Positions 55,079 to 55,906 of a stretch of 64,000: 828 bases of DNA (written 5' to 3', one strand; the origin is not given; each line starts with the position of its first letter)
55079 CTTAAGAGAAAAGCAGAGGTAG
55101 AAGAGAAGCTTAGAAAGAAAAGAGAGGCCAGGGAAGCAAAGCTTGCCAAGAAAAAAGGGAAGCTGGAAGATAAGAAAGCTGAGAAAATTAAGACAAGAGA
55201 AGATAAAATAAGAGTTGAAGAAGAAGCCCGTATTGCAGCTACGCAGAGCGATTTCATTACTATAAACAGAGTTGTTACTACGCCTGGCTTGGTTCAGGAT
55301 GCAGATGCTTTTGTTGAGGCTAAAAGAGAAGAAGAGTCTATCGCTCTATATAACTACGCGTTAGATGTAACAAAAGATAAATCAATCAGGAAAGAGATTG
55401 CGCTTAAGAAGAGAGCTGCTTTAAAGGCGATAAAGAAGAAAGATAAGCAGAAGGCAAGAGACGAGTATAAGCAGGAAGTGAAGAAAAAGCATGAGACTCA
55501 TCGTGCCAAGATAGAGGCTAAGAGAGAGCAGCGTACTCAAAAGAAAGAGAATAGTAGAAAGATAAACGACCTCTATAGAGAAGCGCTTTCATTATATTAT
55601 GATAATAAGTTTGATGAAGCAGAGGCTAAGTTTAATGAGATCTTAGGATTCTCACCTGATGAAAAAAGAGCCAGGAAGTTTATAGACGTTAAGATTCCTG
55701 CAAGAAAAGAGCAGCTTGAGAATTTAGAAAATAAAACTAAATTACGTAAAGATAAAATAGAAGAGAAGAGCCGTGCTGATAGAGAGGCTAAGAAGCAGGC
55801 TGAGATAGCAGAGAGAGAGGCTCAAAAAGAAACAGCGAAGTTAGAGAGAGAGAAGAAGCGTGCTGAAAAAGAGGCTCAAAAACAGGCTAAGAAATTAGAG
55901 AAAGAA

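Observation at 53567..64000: Unusual three-gene two-partner-secretion locus ending in a giant TpsA that runs off the window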

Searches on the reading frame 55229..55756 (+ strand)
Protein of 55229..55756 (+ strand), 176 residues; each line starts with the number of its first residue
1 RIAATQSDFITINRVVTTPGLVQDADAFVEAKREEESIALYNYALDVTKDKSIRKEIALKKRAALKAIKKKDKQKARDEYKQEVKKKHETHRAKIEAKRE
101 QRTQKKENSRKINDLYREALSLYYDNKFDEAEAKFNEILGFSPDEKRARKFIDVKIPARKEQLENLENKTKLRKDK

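Call 31: find_homologous_proteins(query=window:55229-55756:+, max_evalue=0.01)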
Query window:55229-55756:+: 490 candidates shared short words with the query, none scored E <= 0.01.
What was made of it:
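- Tried and rejected: The word-indexed search with the accessory core found nothing (call 31).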

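Call 36: search_protein_families(library=pfam, proteins=[window:55229-55756:+], max_evalue=1)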
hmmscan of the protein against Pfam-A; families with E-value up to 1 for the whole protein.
window:55229-55756:+ (176 aa): 3 families
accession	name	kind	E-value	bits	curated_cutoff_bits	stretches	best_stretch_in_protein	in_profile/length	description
PF18240.7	PSII_Pbs31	-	1.5e-05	25.7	25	1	13-86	16-89/93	Photosystem II Psb31 protein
PF07719.23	TPR_2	-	0.0027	18.1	27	1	115-140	4-29/34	Tetratricopeptide repeat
PF13432.12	TPR_16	-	0.013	16.4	32.7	1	116-149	1-34/65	Tetratricopeptide repeat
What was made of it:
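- Tried and rejected: The weak Psb31 Pfam hit on the core (25.7 bits against a cut-off of 25; call 36) was rejected as a generic match between helical bundles.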

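Call 41: search_protein_representatives(protein=window:55229-55756:+)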
Query: 176 residues. Proteins with E-value up to 0.001 (for the whole library): 154; up to 1e-10: 63; up to 1e-30: 10. The best 150 are listed.
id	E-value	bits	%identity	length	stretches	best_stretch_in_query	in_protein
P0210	2.2e-85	300.7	32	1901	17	104-173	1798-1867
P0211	1.0e-55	204.4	31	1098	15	107-163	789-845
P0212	3.2e-53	196.2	31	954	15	107-159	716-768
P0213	9.6e-48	178.5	32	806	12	109-159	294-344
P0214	7.0e-47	175.7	34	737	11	108-158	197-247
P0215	1.2e-39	152.2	32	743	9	102-159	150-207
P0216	6.4e-38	146.6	31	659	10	110-162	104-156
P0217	9.7e-37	142.7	30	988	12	90-158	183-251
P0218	2.8e-34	134.8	31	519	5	4-169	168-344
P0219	2.8e-33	131.5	32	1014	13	67-152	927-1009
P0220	1.7e-28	116.0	33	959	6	94-163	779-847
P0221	3.9e-28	114.8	44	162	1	23-176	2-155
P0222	1.0e-26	110.2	30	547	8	94-159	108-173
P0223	1.5e-26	109.7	33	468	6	110-157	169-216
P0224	2.3e-26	109.1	26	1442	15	69-154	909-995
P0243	1.5e-18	83.7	30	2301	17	52-152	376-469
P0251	1.7e-16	77.0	37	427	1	5-173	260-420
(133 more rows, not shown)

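Call 44: find_encoding_contigs(protein=P0213, flank=6000, max_places=2)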
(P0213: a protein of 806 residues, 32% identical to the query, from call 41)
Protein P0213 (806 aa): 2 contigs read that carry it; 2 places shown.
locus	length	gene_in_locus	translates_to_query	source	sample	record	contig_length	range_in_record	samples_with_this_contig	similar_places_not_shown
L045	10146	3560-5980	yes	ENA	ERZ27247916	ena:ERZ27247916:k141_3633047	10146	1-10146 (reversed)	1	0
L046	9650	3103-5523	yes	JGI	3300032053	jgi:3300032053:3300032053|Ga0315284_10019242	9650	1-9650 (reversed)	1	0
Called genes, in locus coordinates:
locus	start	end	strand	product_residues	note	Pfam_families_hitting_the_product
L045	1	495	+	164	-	?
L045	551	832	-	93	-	-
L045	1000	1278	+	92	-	PF01527:HTH_Tnp_1, PF13384:HTH_23 (weak), PF13518:HTH_28 (weak)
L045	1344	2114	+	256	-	PF13276:HTH_21, PF00665:rve, PF13683:rve_3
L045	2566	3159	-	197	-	PF13276:HTH_21, PF00665:rve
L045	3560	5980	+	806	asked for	PF13371:TPR_9 (faint), PF00515:TPR_1 (faint), PF07719:TPR_2 (faint), PF12895:ANAPC3 (faint), PF13174:TPR_6 (faint), PF13181:TPR_8 (faint), PF13424:TPR_12 (faint), PF13428:TPR_14 (faint), +8 more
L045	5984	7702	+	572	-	PF08479:POTRA_2, PF03865:ShlB, PF01103:Omp85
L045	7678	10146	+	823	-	?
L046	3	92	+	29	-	?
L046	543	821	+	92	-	PF01527:HTH_Tnp_1, PF13384:HTH_23 (weak), PF13518:HTH_28 (weak)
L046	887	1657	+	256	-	PF13276:HTH_21, PF00665:rve, PF13683:rve_3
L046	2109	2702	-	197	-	PF13276:HTH_21, PF00665:rve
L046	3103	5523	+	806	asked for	PF13371:TPR_9 (faint), PF00515:TPR_1 (faint), PF07719:TPR_2 (faint), PF12895:ANAPC3 (faint), PF13174:TPR_6 (faint), PF13181:TPR_8 (faint), PF13424:TPR_12 (faint), PF13428:TPR_14 (faint), +8 more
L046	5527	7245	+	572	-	PF08479:POTRA_2, PF03865:ShlB, PF01103:Omp85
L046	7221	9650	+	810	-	?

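Call 45: find_encoding_contigs(protein=P0251, flank=6000, max_places=2)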
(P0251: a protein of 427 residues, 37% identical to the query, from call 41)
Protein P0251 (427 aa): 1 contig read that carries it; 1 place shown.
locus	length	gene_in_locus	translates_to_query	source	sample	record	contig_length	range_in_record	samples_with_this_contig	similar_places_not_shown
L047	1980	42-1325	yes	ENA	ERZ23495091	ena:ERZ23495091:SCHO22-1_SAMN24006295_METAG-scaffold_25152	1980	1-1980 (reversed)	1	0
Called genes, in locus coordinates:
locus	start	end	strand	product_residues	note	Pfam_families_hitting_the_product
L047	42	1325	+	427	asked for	PF07719:TPR_2 (weak)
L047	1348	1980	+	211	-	?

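Call 46: find_encoding_contigs(protein=P0210, flank=6000, max_places=2)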
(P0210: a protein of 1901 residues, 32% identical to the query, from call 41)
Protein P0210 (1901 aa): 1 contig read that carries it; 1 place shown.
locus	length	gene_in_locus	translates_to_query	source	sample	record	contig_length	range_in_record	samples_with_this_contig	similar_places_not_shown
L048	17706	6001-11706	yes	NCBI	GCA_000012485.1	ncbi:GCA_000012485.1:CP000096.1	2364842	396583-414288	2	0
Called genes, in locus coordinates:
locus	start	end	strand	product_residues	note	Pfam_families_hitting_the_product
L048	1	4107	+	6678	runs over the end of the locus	PF14252:DUF4347, PF13385:Laminin_G_3, PF13385:Laminin_G_3, PF13385:Laminin_G_3, PF00354:Pentaxin, PF13385:Laminin_G_3, PF17803:Cadherin_4, PF00059:Lectin_C, +9 more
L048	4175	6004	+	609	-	PF02321:OEP (faint)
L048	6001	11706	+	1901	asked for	PF00515:TPR_1 (faint), PF07719:TPR_2 (faint), PF10579:Rapsyn_N (faint), PF13181:TPR_8 (faint), PF13414:TPR_11 (faint)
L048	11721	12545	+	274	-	PF00364:Biotin_lipoyl (faint), PF25919:BSH_CusB (weak), PF25917:BSH_RND (weak), PF25984:BSH_YknX (faint)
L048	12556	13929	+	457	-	-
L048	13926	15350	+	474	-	PF02163:Peptidase_M50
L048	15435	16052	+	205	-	-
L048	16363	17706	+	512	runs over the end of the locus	PF13432:TPR_16 (faint), PF00515:TPR_1 (faint), PF07719:TPR_2 (faint), PF13181:TPR_8 (faint), PF13414:TPR_11 (faint)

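Call 61: find_encoding_contigs(protein=P0224, flank=7000, max_places=1)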
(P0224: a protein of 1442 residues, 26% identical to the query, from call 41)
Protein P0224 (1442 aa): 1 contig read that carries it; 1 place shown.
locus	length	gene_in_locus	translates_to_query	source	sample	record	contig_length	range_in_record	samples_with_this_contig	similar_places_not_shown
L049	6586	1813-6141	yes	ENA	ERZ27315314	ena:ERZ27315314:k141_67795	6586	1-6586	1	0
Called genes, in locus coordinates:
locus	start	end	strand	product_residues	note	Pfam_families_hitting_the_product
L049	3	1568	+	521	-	?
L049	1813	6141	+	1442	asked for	PF03687:UPF0164 (faint), PF25064:ARM_TT21_5th (faint), PF13371:TPR_9 (faint), PF13525:YfiO (faint), PF23558:TPR_P4H (faint), PF23914:TPR_CcmH_CycH (faint), PF24575:TPR_Slam (faint), PF00515:TPR_1 (faint), +10 more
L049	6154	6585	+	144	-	?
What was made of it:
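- Closest known: BamA-BamD, and Slam. Same: A module-only relative shows a faint TPR_Slam hit (call 61).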

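Call 62: find_encoding_contigs(protein=P0243, flank=7000, max_places=1)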
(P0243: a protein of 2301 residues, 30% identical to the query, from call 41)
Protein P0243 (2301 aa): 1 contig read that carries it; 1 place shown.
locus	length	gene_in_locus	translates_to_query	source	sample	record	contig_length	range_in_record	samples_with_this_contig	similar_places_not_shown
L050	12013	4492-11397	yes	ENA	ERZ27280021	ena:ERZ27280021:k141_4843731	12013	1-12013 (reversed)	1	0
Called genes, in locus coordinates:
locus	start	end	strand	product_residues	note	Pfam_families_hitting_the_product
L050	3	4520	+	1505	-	?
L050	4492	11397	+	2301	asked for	PF07719:TPR_2 (faint)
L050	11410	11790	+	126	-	-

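Call 63: search_protein_families(library=pfam, proteins=[L049:3-1568:+, L049:6154-6585:+, L050:3-4520:+, L050:11410-11790:+, L047:1348-1980:+, L045:7678-10146:+], max_evalue=0.01)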
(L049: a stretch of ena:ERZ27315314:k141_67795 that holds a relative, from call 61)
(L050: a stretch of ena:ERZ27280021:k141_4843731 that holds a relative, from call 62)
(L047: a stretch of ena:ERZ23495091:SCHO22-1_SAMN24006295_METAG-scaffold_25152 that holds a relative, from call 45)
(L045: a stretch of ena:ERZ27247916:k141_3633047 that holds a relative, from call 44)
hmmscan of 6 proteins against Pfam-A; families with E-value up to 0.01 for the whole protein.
L049:3-1568:+ (521 aa): 1 family
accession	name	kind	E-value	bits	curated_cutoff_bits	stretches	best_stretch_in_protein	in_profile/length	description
PF18962.6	Por_Secre_tail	-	0.0061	17.3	27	0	427-468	2-35/75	Secretion system C-terminal sorting domain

L049:6154-6585:+ (144 aa): 2 families
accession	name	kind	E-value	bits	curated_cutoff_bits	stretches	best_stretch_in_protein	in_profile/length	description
PF13581.12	HATPase_c_2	-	2.2e-30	105.7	27.4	1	14-139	1-127/127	Histidine kinase-like ATPase domain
PF02518.31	HATPase_c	-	5.8e-09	36.8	26.4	1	40-124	1-91/111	Histidine kinase-, DNA gyrase B-, and HSP90-like ATPase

L050:3-4520:+ (1505 aa): 2 families
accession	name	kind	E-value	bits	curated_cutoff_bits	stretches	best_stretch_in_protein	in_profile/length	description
PF10677.15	DUF2490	-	0.00078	19.7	29.8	0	1262-1321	10-60/186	Protein of unknown function (DUF2490)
PF13620.12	CarboxypepD_reg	-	0.00098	19.9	32.3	1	2-38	12-53/82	Carboxypeptidase regulatory-like domain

L050:11410-11790:+ (126 aa): 1 family
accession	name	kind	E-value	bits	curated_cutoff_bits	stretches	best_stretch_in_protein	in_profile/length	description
PF01880.24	Desulfoferrodox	-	0.00038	21.4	22.2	1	45-109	26-90/98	Desulfoferrodoxin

L047:1348-1980:+ (211 aa): 2 families
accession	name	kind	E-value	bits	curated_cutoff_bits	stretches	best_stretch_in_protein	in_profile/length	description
PF08479.16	POTRA_2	-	3.8e-32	110.4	24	2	61-134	3-76/76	POTRA domain, ShlB-type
PF07244.20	POTRA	-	7.8e-07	30.1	21.3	1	61-114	3-57/79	Surface antigen variable number repeat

L045:7678-10146:+ (823 aa): 2 families
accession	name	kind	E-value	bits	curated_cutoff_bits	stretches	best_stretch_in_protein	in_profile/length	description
PF05860.19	TPS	-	6.4e-29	102.1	33.5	1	55-298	27-251/252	TPS secretion domain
PF18886.6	DUF5649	-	1.5e-06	28.9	25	1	750-812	1-63/68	Repeats of unknown function (DUF5649)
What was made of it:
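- Reciprocity: accessory homologues found independently of TpsB lie directly upstream of POTRA_2/ShlB genes, followed where the contig extends that far by TPS/DUF5649 genes (calls 44, 45, 63).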

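Call 65: search_protein_families(library=pfam, proteins=[L048:4175-6004:+, L048:11721-12545:+, L048:12556-13929:+, L048:13926-15350:+, L048:15435-16052:+], max_evalue=0.01)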
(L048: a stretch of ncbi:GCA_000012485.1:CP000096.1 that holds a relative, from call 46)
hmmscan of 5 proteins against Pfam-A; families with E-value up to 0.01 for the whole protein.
L048:4175-6004:+ (609 aa): 2 families
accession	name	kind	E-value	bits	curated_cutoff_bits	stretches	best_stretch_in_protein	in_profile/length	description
PF02321.23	OEP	-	2.2e-26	93.3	22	2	60-263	1-187/187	Outer membrane efflux protein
PF07361.16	Cytochrom_B562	-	0.0072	17.4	30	0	484-522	61-99/102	Cytochrome b562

L048:11721-12545:+ (274 aa): 4 families
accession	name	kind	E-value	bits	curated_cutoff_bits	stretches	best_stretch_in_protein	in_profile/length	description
PF13437.12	HlyD_3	-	6.6e-17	62.6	22.2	1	163-263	1-106/106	HlyD family secretion protein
PF16576.10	HlyD_D23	-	1.2e-13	51.3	30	1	61-264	13-212/214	Barrel-sandwich domain of CusB or HlyD membrane-fusion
PF13533.13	Biotin_lipoyl_2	-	3.2e-09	36.8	29.8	1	166-192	5-31/32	Biotin-lipoyl like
PF00364.28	Biotin_lipoyl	-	6e-06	26.4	22.1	0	163-192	44-73/73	Biotin-requiring enzyme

L048:12556-13929:+ (457 aa): 1 family
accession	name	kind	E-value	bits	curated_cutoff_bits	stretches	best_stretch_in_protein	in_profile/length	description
PF13437.12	HlyD_3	-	4.9e-10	40.5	22.2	1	321-418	3-96/106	HlyD family secretion protein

L048:13926-15350:+ (474 aa): 1 family
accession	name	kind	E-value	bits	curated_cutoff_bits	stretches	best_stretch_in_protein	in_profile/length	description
PF02163.28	Peptidase_M50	-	1.7e-09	37.8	27.2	1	194-275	4-105/221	Peptidase family M50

L048:15435-16052:+ (205 aa): 2 families
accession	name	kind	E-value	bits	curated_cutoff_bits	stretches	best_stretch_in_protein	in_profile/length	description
PF13437.12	HlyD_3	-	2e-08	35.3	22.2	1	46-122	4-79/106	HlyD family secretion protein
PF16576.10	HlyD_D23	-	0.0024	17.6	30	1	13-120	80-185/214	Barrel-sandwich domain of CusB or HlyD membrane-fusion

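Call 74: predict_structure(alignment_id=A4)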
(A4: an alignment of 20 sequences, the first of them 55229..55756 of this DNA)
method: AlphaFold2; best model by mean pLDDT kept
length: 176 residues; sequences in the alignment: 20
mean_pLDDT: 92.4   pTM: 0.64
mean pLDDT of the five models: 92.4, 91.8, 91.7, 90.5, 89.9
residues with pLDDT >= 90: 157; 70-90: 3; 50-70: 4; < 50: 12
segments of 3 or more residues with pLDDT < 50: 1-9, 11-13
pLDDT, mean of each block of 10 residues (from residue 1): 45 68 94 96 95 97 97 98 99 98 97 98 98 98 97 98 97 94
secondary structure, 60 per line:
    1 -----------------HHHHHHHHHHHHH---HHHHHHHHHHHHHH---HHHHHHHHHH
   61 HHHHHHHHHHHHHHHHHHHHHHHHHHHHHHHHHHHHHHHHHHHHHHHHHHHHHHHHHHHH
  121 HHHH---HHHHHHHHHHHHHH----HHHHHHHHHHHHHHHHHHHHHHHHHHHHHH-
elements in order: H18-30 H34-47 H51-124 H128-141 H146-175
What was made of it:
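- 55241..55471 (+): Family-defining core 'SDFITIN..............' (aa 559-635). In the AF2 model the strand-like motif is disordered and is followed by a helical hairpin (call 74).
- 55541..55735 (+): TPR-like module 3 (aa 659-723). The AF2 model has pLDDT 92 and shows a hairpin flanked by long helices (call 74).
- The fold prediction is confident (call 74).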

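Call 77: fold_search(model_id=the predicted structure, library=pdb)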
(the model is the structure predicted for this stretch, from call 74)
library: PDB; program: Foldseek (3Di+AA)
matches with E <= 10: 780; with E <= 0.001: 0
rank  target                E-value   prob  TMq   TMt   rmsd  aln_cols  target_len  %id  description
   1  3ieg_A                8.3e-02  0.96  0.27  0.14  27.7       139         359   14  Crystal Structure of P58(IPK) TPR Domain at 2.5 A (released 2010-03-31)
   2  6hft                  1.0e-01  0.96  0.31  0.18  35.3       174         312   16  Hsp90 co-chaperone Cns1 from Saccharomyces cerevisiae (delta69) (released 2019-03-27)
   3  4cgv_D                1.4e-01  0.93  0.27  0.38  34.7       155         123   12  First TPR of Spaghetti (RPAP3) bound to HSP90 peptide SRMEEVD (released 2014-05-14)
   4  4cgv_A                1.5e-01  0.85  0.27  0.38  36.1       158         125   13  First TPR of Spaghetti (RPAP3) bound to HSP90 peptide SRMEEVD (released 2014-05-14)
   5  6gxz_C                1.7e-01  0.85  0.25  0.28  34.8       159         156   14  Crystal structure of the human RPAP3(TPR2)-PIH1D1(CS) complex (released 2018-08-08)
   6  2y4t_A                1.8e-01  0.94  0.24  0.10  34.6       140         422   12  Crystal structure of the human co-chaperone P58(IPK) (released 2011-08-10)
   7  2y4u                  1.8e-01  0.94  0.24  0.10  34.6       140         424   12  Crystal structure of human P58(IPK) in space group P312 (released 2011-08-10)
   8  6qdk                  1.8e-01  0.85  0.28  0.06  34.9       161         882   15  Molecular features of the UNC-45 chaperone critical for binding and folding muscle myosin (released 2019-10-30)
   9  1a17                  1.8e-01  0.63  0.26  0.28  35.8       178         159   17  TETRATRICOPEPTIDE REPEATS OF PROTEIN PHOSPHATASE 5 (released 1998-04-29)
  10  6zbk_A                1.9e-01  0.90  0.26  0.39  34.6       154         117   12  Crystal structure of the human complex between RPAP3 and TRBP (released 2021-06-30)
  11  1kt1                  1.9e-01  0.84  0.31  0.15  35.1       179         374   10  Structure of the Large FKBP-like Protein, FKBP51, Involved in Steroid Receptor Complexes (released 2003-02-04)
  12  6i57_MODEL_1_A        1.9e-01  0.82  0.26  0.36  34.8       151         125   14  NMR structure of the third TPR domain of the human SPAG1 protein (released 2019-06-05)
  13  4i2z_A                2.0e-01  0.87  0.28  0.06  33.7       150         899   17  Crystal structure of the myosin chaperone UNC-45 from C.elegans in complex with a Hsp90 peptide (released 2013-03-13)
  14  1elw_B                2.0e-01  0.85  0.26  0.38  33.8       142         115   14  Crystal structure of the TPR1 domain of HOP in complex with a HSC70 peptide (released 2000-04-26)
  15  6gxz_A                2.0e-01  0.84  0.25  0.30  34.6       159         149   14  Crystal structure of the human RPAP3(TPR2)-PIH1D1(CS) complex (released 2018-08-08)
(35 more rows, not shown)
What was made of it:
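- On Tetratricopeptide repeat (accessory modules): The model shows hairpins, and the top Foldseek hits are TPR domains, but at E >= 0.08 (calls 74, 77).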
